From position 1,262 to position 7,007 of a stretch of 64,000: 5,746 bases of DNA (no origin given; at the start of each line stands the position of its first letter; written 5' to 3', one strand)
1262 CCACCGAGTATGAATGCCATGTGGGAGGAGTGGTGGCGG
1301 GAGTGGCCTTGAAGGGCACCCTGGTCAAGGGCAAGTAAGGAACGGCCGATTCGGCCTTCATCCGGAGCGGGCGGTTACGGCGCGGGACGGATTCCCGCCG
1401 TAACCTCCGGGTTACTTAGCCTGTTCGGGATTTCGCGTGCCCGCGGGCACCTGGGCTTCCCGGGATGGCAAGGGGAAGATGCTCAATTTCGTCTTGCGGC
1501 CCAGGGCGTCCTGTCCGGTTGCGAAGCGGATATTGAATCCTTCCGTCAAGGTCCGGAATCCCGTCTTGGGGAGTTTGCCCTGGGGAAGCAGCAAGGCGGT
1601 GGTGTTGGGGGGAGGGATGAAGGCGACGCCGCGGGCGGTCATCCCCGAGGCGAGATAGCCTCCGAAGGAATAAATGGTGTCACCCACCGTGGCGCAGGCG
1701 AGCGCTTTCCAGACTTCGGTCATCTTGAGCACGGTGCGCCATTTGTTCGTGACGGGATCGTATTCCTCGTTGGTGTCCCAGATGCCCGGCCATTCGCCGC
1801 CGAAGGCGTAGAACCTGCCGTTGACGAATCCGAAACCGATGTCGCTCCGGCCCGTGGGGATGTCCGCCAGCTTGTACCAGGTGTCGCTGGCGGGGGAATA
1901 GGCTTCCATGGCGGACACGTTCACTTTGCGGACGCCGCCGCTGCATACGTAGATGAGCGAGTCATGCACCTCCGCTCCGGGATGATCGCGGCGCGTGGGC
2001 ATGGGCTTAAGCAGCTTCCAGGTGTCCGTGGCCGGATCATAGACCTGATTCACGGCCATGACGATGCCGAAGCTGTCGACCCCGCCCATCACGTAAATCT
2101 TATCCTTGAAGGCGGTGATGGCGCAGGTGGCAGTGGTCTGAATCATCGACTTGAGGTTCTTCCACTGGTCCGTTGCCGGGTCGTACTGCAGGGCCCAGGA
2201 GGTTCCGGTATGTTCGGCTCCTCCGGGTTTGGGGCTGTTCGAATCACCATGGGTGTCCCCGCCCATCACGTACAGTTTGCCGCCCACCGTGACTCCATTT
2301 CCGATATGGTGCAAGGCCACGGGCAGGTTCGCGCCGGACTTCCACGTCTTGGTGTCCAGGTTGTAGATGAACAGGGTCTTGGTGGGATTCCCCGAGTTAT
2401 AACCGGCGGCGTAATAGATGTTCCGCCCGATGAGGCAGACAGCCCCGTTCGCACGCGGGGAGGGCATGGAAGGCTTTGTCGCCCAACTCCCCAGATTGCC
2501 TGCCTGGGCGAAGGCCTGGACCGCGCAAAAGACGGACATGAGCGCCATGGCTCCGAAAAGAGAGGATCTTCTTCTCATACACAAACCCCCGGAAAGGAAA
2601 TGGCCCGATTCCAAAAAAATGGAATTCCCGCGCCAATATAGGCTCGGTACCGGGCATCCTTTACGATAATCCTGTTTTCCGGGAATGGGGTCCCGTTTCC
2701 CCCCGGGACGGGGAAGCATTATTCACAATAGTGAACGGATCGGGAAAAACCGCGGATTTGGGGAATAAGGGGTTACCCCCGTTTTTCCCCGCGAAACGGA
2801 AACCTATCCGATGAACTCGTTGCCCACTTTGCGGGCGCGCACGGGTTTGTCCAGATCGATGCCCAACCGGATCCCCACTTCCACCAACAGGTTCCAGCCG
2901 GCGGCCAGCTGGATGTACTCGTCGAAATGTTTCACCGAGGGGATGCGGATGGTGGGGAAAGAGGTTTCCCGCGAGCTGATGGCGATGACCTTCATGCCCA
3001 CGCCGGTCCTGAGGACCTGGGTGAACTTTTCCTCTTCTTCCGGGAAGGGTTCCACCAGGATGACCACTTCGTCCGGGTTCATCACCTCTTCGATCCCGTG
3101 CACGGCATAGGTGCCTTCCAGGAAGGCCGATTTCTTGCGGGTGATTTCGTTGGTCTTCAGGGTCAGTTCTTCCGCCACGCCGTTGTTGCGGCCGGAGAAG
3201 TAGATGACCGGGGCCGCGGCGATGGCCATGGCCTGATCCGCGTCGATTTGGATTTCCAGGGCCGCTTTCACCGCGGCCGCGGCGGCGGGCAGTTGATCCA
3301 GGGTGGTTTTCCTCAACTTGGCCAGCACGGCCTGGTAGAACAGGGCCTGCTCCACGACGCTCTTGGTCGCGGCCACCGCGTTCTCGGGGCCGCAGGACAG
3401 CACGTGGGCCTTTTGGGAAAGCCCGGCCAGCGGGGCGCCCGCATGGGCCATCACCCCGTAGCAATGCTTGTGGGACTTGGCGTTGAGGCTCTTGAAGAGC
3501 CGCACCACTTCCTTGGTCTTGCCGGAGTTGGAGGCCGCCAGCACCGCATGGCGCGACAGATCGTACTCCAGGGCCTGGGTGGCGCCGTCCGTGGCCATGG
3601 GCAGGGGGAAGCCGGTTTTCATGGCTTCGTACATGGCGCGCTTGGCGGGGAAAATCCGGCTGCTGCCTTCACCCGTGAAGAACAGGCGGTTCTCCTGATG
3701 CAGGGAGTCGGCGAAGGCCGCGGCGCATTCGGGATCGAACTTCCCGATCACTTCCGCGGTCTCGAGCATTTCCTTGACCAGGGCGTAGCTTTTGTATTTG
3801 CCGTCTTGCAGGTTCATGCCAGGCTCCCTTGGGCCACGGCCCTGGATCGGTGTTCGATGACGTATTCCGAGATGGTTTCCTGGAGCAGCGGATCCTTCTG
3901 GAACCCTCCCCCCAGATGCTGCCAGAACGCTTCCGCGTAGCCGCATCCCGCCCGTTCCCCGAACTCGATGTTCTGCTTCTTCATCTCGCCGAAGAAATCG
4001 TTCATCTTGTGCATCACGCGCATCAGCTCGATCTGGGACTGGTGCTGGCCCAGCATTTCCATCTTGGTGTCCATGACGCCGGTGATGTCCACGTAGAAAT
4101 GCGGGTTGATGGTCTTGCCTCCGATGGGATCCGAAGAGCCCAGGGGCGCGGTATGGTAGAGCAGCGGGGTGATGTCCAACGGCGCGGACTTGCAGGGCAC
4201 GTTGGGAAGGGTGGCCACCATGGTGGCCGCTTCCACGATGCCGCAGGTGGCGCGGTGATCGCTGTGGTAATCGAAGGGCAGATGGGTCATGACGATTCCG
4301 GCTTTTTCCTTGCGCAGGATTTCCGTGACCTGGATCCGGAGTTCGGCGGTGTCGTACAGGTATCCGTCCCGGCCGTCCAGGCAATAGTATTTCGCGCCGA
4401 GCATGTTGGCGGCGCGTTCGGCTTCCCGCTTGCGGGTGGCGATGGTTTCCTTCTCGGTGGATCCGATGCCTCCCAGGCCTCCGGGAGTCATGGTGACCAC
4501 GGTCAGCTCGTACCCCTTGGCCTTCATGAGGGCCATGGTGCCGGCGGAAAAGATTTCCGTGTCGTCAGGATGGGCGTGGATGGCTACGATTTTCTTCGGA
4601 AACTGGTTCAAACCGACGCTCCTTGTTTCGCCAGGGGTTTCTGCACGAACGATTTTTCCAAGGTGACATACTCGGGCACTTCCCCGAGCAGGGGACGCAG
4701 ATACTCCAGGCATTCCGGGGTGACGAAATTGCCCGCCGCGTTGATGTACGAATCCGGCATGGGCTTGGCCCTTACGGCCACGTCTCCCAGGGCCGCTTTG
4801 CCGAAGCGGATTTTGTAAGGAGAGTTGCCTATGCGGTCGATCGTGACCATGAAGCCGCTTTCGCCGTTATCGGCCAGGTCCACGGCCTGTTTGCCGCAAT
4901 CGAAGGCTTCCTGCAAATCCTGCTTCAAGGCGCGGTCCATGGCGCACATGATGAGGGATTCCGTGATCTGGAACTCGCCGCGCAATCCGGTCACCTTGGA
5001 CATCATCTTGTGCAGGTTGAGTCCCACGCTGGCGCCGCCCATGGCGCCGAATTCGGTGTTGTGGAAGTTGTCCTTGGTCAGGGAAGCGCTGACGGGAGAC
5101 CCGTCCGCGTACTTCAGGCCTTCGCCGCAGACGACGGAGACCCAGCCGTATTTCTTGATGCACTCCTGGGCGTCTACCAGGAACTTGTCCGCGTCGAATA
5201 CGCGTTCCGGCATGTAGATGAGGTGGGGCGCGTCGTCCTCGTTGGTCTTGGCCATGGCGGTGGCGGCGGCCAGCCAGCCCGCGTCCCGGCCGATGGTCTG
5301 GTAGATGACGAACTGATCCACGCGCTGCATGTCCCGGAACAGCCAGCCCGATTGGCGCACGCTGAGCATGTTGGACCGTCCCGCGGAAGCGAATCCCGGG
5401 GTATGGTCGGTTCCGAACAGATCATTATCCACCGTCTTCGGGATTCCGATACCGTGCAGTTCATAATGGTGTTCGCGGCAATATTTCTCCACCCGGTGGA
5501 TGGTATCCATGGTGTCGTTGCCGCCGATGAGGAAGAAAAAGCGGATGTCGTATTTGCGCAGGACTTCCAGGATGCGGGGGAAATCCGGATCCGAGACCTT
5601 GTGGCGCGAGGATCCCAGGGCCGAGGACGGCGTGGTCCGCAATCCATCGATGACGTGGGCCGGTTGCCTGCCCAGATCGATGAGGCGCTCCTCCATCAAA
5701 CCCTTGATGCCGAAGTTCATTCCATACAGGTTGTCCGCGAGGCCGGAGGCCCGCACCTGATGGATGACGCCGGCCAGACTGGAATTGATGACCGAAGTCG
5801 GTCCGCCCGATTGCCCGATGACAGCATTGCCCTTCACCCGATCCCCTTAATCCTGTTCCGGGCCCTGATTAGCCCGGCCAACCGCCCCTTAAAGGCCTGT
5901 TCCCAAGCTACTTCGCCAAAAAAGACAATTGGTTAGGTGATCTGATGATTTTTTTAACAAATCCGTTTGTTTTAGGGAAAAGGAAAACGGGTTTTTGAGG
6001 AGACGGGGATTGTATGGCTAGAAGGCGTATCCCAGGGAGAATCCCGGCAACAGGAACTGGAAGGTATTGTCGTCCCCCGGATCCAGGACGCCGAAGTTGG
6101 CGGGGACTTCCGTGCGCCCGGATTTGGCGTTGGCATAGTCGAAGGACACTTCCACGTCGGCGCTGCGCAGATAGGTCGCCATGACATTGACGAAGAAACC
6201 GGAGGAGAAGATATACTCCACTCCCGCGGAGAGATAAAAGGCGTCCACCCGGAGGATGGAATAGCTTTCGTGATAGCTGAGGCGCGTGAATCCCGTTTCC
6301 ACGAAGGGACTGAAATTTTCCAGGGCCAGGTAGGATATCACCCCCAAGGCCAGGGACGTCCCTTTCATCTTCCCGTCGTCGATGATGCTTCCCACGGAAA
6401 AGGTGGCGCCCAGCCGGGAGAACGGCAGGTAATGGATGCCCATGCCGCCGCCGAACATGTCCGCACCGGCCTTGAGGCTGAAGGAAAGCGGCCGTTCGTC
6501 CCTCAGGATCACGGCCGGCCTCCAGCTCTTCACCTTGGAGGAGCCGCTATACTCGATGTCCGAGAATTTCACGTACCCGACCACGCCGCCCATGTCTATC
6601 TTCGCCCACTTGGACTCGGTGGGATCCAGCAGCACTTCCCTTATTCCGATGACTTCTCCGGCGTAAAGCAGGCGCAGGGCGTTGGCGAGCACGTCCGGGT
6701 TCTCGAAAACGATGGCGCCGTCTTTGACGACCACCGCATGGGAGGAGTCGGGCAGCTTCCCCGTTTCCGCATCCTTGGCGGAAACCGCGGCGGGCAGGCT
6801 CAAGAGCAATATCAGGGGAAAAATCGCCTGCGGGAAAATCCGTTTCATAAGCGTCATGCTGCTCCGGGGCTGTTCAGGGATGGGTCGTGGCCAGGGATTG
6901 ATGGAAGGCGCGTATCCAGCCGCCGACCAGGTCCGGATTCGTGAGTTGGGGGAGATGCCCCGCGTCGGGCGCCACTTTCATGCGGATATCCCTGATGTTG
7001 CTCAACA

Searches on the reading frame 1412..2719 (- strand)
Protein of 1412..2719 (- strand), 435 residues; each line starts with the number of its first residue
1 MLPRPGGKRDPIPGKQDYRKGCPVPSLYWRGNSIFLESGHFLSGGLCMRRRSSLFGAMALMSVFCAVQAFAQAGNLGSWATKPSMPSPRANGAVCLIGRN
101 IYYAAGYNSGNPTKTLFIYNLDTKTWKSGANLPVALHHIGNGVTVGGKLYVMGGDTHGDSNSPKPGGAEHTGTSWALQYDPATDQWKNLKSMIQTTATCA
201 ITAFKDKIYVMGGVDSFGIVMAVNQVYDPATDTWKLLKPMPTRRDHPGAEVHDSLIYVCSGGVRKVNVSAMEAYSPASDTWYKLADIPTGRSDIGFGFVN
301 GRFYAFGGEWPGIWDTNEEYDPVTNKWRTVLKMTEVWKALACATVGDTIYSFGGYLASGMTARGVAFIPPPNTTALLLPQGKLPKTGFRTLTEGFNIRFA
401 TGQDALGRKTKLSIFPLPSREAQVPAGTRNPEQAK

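Call 7: search_protein_families(library=pfam, proteins=[window:1412-2719:-], max_evalue=0.001)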
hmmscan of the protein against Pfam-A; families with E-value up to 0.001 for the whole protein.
window:1412-2719:- (435 aa): 9 families
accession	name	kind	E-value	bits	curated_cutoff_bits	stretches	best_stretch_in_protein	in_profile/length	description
PF01344.31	Kelch_1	-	4.8e-43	144.7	20.1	5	198-241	4-46/46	Kelch motif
PF13964.12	Kelch_6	-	1.8e-31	107.5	25.3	3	88-134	1-48/50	Kelch motif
PF25210.1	Kelch_FKB95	-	9.2e-27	94.8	70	3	81-161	25-104/268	FKB95, Kelch-repeats domain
PF24681.1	Kelch_KLHDC2_KLHL20_DRC7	-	1.7e-24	86.8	50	2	143-354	5-221/221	KLHDC2/KLHL20/DRC7 Kelch-repeats domain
PF07646.21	Kelch_2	-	4e-21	74.3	21.3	2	197-241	3-48/48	Kelch motif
PF24981.1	Beta-prop_ATRN-LZTR1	-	1.3e-14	54.6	50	2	102-216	163-282/289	Attractin/LZTR1 beta-propeller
PF13418.12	Kelch_4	-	8.4e-13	48.5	21.6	1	88-133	1-48/49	Galactose oxidase, central domain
PF24996.1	NANM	-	2.4e-12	46.8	45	1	83-215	2-126/350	N-acetylneuraminate epimerase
PF13415.12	Kelch_3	-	4.8e-10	39.8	22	0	105-136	10-40/48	Galactose oxidase, central domain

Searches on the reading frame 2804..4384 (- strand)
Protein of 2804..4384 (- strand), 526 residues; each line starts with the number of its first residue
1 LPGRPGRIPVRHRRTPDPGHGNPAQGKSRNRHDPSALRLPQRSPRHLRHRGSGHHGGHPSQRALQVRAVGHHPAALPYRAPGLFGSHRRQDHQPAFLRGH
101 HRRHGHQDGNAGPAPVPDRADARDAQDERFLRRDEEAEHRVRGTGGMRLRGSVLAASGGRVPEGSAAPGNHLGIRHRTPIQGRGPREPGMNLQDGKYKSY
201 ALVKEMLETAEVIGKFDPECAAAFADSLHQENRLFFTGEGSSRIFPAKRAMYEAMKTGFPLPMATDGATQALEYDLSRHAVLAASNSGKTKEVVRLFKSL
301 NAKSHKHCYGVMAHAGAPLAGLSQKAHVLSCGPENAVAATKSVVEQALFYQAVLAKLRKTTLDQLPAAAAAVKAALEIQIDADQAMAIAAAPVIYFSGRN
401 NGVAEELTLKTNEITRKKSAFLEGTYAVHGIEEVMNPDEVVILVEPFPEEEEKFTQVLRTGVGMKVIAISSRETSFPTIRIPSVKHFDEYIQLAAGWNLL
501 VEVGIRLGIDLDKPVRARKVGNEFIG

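Call 7: search_protein_families(library=pfam, proteins=[window:2804-4384:-], max_evalue=0.001)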
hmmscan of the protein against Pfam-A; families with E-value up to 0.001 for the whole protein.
window:2804-4384:- (526 aa): 1 family
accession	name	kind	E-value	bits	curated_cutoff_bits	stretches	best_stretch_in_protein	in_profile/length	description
PF01380.27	SIS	-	4.9e-11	43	25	1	228-354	2-129/131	SIS domain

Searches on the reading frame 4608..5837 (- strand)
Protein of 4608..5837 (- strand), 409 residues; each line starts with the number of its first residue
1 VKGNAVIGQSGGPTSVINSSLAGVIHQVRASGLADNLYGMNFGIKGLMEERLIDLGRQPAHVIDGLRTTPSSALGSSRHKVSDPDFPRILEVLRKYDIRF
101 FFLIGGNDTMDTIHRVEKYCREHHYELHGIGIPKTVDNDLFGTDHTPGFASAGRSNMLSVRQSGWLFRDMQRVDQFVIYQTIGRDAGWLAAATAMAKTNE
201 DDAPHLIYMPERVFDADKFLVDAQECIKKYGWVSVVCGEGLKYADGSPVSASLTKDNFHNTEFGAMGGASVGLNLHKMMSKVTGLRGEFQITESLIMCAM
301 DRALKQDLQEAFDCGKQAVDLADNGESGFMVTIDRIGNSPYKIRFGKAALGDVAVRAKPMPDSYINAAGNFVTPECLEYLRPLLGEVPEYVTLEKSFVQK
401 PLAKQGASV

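Call 7: search_protein_families(library=pfam, proteins=[window:4608-5837:-], max_evalue=0.001)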
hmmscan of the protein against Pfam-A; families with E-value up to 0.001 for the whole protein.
window:4608-5837:- (409 aa): 1 family
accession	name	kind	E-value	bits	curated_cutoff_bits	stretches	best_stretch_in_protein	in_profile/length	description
PF00365.25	PFK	-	1.6e-39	136.4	30.9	1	6-252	3-235/277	Phosphofructokinase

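Call 62: find_homologous_proteins(query=window:4608-5837:-, max_evalue=1e-30)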
Query window:4608-5837:- (409 aa): 7964 proteins with E <= 1e-30 among 8000 candidates; the best 120 are listed.
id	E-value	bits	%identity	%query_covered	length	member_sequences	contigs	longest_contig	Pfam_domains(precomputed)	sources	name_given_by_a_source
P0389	1.1e-260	882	93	100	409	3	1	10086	PF00365.26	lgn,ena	-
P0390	4.0e-250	848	90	99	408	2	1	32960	PF00365.26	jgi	jgi:6-phosphofructokinase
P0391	4.7e-248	841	90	99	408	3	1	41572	PF00365.26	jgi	-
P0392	5.6e-246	834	89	100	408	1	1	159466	PF00365.26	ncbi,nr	ncbi:MAG: pfp 2 [Fibrobacteres bacterium]|nr:pfp 2 [Fibrobacterota bacterium]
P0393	1.3e-244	830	87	100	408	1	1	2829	PF00365.26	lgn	-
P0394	1.3e-244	829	88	100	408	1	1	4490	PF00365.26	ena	-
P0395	3.5e-243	825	87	100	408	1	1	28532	PF00365.26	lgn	-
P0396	4.0e-243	825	89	100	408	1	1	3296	PF00365.26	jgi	jgi:6-phosphofructokinase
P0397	1.5e-240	816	85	100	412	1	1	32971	PF00365.26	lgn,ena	-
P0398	7.6e-239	810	86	100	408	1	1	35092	PF00365.26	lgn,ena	-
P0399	9.3e-239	810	86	100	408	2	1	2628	PF00365.26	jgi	jgi:ATP-dependent phosphofructokinase / diphosphate-dependent phosphofructokinase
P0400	2.1e-236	802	85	100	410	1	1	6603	PF00365.26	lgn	-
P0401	3.4e-235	798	84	100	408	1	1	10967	PF00365.26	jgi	jgi:ATP-dependent phosphofructokinase / diphosphate-dependent phosphofructokinase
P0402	3.7e-234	795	83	100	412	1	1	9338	PF00365.26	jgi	jgi:6-phosphofructokinase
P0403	1.1e-231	787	83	100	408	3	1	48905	PF00365.26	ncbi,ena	-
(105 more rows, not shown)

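Call 63: find_encoding_contigs(protein=P0389, flank=10000, max_places=2)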
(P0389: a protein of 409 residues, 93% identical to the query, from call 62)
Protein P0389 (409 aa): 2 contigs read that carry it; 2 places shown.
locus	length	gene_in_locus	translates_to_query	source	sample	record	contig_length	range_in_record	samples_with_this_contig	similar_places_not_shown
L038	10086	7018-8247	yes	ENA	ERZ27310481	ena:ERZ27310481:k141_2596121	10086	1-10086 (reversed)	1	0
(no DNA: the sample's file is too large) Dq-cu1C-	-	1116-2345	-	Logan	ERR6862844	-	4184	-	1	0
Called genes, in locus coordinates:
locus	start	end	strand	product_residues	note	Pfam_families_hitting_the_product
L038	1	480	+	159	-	?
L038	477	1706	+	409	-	PF00109:ketoacyl-synt, PF00108:Thiolase_N (weak), PF02801:Ketoacyl-synt_C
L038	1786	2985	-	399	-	PF28316:Lsa36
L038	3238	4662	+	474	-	PF13449:Phytase-like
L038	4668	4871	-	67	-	-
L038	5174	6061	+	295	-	PF19193:Tectonin (faint)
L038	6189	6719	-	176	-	PF08279:HTH_11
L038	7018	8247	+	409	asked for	PF00365:PFK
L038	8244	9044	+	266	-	PF02585:PIG-L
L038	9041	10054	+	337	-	PF01380:SIS (weak)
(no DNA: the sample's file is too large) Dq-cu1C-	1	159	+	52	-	?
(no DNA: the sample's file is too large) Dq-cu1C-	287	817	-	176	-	PF08279:HTH_11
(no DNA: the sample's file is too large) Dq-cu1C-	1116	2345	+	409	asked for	PF00365:PFK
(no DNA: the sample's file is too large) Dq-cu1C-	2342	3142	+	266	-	PF02585:PIG-L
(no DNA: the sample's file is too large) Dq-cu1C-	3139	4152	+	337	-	PF01380:SIS (weak)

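Call 64: find_encoding_contigs(protein=P0392, flank=10000, max_places=2)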
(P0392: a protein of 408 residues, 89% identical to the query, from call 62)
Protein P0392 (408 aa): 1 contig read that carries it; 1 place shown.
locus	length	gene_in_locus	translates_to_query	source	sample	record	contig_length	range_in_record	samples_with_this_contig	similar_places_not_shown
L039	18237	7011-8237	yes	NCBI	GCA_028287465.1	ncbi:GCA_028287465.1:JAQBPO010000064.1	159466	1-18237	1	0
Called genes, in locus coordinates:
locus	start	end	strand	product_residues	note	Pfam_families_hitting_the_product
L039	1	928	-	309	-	?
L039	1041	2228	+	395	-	PF08450:SGL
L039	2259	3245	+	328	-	-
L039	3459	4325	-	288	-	PF06439:3keto-disac_hyd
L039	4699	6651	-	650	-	PF13583:Reprolysin_4, PF13688:Reprolysin_5, PF13574:Reprolysin_2 (weak), PF13582:Reprolysin_3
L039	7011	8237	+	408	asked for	PF00365:PFK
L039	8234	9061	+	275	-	PF02585:PIG-L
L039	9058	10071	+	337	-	PF01380:SIS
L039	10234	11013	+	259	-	-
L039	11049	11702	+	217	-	PF00005:ABC_tran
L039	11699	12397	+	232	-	PF24686:FLQE3_permease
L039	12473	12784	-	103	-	-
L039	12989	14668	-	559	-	PF04616:Glyco_hydro_43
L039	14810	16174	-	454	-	PF13620:CarboxypepD_reg (weak), PF00135:COesterase, PF20434:BD-FAE, PF07859:Abhydrolase_3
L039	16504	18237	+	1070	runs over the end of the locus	PF07995:GSDH, PF00801:PKD, PF18911:PKD_4, PF22352:K319L-like_PKD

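Call 65: find_encoding_contigs(protein=P0391, flank=10000, max_places=2)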
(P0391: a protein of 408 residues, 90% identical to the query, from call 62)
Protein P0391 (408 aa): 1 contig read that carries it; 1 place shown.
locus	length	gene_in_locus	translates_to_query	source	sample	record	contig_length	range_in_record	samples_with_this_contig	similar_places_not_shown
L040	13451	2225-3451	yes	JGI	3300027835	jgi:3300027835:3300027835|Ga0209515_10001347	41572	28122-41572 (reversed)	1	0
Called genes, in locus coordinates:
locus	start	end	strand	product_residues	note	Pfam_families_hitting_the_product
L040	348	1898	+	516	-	-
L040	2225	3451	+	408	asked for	PF00365:PFK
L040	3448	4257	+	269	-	PF02585:PIG-L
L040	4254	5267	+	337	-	PF01380:SIS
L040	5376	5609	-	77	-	-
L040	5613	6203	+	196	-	PF00005:ABC_tran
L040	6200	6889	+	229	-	PF24686:FLQE3_permease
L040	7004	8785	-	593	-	PF04616:Glyco_hydro_43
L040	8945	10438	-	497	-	PF13620:CarboxypepD_reg, PF13715:CarbopepD_reg_2 (weak), PF00135:COesterase, PF20434:BD-FAE, PF07859:Abhydrolase_3 (weak)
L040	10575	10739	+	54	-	-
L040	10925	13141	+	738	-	PF00082:Peptidase_S8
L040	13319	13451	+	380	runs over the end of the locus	PF08450:SGL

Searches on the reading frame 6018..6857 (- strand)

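Call 7: search_protein_families(library=pfam, proteins=[window:6018-6857:-], max_evalue=0.001)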
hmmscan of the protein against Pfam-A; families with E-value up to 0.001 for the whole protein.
window:6018-6857:- (279 aa): 1 family
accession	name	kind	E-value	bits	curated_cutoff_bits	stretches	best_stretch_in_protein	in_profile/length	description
PF13505.12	OMP_b-brl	-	0.00055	20.6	28.7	1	81-232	16-155/175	Outer membrane protein beta-barrel domain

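Call 73: search_protein_families(library=phrogs, proteins=[window:6018-6857:-], max_evalue=0.001)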
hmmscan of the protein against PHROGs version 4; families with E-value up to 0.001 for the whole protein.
window:6018-6857:- (279 aa): 0 families
